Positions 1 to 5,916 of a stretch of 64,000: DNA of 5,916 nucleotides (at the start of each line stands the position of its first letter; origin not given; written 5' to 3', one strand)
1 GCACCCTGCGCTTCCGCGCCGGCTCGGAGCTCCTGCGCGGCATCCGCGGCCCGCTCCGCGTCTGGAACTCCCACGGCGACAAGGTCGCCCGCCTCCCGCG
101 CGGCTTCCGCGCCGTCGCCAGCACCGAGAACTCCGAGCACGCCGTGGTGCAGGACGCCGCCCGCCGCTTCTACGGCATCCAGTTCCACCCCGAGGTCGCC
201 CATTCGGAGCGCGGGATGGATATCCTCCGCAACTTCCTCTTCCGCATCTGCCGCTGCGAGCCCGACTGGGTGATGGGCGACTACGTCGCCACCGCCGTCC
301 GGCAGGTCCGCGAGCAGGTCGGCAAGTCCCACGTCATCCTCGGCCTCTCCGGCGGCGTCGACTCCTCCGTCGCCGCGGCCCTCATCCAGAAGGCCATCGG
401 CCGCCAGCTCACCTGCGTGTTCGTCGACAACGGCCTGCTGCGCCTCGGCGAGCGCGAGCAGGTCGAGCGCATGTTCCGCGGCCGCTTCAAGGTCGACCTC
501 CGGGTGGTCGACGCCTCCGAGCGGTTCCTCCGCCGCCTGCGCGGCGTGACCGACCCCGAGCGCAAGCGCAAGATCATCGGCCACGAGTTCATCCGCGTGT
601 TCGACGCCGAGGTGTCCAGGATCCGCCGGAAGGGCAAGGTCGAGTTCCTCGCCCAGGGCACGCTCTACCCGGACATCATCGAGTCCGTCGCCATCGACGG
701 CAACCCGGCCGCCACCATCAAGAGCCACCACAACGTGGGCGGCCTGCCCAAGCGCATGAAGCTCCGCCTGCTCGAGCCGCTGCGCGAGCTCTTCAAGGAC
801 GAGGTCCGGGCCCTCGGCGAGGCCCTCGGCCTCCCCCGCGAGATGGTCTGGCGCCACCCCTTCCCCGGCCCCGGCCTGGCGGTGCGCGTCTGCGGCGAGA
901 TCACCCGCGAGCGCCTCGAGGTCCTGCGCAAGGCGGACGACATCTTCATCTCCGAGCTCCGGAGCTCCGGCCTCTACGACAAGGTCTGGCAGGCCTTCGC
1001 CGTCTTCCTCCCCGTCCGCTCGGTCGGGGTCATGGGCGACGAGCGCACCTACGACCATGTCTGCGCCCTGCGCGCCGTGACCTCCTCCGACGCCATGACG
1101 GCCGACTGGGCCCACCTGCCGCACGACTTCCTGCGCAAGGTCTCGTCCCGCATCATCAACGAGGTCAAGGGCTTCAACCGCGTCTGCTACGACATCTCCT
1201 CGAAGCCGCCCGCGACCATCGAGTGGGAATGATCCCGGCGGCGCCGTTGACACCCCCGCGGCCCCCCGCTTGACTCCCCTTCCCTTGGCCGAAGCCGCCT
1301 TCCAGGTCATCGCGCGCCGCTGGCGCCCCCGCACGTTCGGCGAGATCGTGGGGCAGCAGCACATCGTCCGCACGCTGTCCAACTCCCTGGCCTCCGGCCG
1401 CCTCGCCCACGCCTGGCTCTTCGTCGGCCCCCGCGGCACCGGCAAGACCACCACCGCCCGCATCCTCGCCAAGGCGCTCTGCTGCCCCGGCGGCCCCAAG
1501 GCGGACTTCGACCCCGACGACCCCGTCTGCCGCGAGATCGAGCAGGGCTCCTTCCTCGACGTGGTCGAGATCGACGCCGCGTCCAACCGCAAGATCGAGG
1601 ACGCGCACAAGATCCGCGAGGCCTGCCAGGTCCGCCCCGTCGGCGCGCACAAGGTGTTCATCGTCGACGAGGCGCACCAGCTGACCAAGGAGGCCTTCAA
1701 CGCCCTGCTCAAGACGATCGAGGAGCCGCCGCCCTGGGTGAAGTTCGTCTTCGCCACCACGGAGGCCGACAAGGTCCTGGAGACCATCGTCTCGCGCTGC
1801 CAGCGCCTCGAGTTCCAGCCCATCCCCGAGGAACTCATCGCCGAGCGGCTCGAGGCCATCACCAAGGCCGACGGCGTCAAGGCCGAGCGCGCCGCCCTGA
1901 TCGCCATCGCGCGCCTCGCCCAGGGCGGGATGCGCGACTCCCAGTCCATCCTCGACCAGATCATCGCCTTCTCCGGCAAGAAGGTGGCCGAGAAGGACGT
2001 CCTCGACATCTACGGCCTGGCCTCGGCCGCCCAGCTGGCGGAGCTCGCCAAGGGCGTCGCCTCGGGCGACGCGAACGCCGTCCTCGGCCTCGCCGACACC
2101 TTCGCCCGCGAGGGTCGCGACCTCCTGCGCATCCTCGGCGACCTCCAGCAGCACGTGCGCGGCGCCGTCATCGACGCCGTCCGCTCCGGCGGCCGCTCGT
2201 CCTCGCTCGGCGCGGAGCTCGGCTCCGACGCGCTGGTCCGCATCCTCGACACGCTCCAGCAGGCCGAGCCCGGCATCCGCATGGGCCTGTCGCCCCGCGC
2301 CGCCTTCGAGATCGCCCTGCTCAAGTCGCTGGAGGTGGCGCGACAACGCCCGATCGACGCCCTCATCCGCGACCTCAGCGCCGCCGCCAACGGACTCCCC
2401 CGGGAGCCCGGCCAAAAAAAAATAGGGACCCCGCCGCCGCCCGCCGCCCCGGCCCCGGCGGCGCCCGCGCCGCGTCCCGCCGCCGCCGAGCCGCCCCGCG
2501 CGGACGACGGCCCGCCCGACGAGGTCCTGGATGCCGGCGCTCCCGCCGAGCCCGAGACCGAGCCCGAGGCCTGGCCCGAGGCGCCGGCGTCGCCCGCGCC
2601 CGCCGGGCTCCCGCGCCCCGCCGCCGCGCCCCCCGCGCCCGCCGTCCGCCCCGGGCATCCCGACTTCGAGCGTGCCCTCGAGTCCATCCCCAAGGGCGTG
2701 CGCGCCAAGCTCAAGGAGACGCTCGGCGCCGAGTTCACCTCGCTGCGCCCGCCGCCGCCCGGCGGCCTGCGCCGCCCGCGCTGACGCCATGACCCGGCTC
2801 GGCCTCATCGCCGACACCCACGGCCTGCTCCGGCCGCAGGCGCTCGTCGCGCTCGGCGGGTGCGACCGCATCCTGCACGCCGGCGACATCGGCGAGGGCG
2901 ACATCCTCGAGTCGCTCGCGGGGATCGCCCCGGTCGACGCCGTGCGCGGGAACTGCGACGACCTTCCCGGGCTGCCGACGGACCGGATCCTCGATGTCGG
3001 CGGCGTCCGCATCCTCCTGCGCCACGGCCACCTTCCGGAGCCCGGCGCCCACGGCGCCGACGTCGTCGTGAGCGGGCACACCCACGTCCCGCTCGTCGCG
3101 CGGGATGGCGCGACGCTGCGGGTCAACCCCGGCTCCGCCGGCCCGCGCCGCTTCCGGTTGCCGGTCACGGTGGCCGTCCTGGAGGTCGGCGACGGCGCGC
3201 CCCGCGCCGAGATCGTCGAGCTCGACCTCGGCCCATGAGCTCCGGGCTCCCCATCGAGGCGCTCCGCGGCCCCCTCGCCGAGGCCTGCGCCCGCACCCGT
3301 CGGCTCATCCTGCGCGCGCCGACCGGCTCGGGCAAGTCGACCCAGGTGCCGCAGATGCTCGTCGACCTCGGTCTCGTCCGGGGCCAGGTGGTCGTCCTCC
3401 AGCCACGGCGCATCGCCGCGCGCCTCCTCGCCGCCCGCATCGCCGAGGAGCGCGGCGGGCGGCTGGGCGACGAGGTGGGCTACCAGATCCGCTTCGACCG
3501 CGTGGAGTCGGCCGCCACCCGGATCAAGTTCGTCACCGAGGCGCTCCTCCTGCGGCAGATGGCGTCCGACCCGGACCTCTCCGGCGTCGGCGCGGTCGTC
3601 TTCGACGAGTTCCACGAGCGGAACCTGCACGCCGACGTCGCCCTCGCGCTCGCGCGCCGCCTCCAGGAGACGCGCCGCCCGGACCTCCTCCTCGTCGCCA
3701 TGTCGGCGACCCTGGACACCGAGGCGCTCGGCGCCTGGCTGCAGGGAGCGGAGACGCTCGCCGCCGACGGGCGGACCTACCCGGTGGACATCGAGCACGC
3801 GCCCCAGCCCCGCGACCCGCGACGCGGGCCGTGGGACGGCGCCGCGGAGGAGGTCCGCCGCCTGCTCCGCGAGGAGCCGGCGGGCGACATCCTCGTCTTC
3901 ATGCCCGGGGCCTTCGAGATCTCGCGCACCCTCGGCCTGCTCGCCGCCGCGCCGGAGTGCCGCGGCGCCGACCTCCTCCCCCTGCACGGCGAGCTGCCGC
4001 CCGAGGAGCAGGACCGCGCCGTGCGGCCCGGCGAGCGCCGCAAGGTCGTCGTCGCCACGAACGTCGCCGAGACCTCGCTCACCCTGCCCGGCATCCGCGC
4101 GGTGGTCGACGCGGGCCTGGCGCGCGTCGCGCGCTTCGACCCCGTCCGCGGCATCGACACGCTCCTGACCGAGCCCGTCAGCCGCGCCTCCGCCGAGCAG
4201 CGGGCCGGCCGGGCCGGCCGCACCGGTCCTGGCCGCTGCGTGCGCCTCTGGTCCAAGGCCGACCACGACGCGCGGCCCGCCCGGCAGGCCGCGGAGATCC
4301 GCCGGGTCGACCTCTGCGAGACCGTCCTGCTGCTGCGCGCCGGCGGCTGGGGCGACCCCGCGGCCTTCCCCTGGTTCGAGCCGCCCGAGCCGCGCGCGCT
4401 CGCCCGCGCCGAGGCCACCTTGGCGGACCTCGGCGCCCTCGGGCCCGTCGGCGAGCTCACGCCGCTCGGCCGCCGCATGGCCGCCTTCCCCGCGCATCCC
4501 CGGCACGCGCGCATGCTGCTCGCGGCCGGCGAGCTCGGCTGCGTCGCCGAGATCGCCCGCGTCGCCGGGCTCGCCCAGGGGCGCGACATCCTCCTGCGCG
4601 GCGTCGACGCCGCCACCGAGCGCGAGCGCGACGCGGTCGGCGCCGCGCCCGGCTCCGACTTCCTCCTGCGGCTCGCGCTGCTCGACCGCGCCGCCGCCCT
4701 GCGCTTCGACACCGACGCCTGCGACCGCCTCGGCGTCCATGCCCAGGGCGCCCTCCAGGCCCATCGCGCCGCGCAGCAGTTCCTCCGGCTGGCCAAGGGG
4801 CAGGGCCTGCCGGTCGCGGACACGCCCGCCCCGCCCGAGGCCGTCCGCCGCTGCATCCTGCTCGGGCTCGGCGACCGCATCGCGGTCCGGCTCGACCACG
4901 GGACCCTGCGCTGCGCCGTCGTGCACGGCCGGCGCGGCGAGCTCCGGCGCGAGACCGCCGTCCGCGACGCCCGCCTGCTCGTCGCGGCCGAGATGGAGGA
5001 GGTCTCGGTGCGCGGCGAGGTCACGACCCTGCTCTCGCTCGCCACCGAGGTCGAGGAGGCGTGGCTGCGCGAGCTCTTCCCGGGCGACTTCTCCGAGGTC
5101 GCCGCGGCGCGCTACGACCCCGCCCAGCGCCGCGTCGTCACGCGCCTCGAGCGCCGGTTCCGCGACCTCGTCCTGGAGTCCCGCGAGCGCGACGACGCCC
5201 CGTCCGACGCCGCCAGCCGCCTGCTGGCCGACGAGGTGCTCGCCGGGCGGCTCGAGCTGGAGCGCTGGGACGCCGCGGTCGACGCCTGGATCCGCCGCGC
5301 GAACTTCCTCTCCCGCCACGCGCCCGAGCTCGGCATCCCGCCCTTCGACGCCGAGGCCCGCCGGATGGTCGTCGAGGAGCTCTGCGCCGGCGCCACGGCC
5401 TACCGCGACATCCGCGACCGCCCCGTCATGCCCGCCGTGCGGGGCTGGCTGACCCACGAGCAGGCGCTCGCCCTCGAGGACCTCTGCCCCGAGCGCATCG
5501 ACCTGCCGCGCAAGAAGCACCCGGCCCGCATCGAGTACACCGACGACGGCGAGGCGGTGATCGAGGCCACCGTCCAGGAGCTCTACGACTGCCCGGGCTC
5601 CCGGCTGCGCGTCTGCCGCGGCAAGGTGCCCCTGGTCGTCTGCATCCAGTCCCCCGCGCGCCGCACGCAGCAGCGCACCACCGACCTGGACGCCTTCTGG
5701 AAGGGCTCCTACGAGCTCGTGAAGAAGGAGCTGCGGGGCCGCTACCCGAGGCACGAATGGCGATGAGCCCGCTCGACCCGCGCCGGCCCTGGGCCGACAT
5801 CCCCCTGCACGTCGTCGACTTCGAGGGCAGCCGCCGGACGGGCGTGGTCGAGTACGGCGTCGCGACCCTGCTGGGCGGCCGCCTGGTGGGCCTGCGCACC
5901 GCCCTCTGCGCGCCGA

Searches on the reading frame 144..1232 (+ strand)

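Call 97: search_protein_families(library=pfam, proteins=[window:144-1232:+], max_evalue=0.00001)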
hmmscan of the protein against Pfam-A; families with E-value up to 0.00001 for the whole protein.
window:144-1232:+ (362 aa): 3 families
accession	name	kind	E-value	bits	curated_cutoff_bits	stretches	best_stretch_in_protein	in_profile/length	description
PF00958.27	GMP_synt_C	-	6.2e-46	154.8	27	1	271-361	2-92/92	GMP synthase C terminal domain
PF02540.23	NAD_synthase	-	1.5e-11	44.3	21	1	50-88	7-45/242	NAD synthase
PF00117.34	GATase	-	4.8e-06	26.8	22.8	1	7-34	162-189/190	Glutamine amidotransferase class-I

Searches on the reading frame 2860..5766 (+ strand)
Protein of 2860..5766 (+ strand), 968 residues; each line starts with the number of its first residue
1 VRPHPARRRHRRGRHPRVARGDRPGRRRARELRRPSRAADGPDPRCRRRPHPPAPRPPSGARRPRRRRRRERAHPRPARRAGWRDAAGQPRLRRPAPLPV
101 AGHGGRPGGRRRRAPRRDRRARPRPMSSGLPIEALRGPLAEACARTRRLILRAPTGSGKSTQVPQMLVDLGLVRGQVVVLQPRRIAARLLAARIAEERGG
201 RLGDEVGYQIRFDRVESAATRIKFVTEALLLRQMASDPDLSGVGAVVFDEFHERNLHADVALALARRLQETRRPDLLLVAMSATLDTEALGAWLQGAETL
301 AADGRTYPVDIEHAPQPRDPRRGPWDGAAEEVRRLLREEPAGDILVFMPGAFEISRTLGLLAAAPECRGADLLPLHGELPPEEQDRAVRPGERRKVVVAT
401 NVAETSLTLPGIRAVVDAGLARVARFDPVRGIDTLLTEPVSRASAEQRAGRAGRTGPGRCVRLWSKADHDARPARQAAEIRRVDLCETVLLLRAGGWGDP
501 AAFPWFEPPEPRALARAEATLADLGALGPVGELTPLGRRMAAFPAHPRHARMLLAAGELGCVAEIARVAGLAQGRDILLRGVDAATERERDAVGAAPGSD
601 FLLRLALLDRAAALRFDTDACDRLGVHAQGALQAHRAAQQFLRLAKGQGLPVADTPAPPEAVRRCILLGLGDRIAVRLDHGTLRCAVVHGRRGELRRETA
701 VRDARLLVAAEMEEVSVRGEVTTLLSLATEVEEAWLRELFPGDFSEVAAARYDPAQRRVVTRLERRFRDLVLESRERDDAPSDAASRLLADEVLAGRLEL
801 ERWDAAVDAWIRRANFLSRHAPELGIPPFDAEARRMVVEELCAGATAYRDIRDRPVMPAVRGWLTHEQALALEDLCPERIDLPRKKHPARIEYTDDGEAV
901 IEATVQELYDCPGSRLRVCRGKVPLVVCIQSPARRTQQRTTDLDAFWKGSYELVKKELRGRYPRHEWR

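Call 97: search_protein_families(library=pfam, proteins=[window:2860-5766:+], max_evalue=0.00001)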
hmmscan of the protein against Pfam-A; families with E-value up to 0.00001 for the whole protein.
window:2860-5766:+ (968 aa): 4 families
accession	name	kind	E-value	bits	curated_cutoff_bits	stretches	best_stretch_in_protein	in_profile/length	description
PF08482.15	HrpB_C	-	2e-30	106.2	25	1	840-967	4-129/133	ATP-dependent helicase C-terminal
PF00271.37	Helicase_C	-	4.5e-13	49.8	23.5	1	330-456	4-110/110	Helicase conserved C-terminal domain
PF00270.35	DEAD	-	1.9e-08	34.7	26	1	144-287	12-162/167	DEAD/DEAH box helicase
PF04408.29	HA2_N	-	4.3e-08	33.5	21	1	517-544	1-28/29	Helicase associated domain (HA2), winged-helix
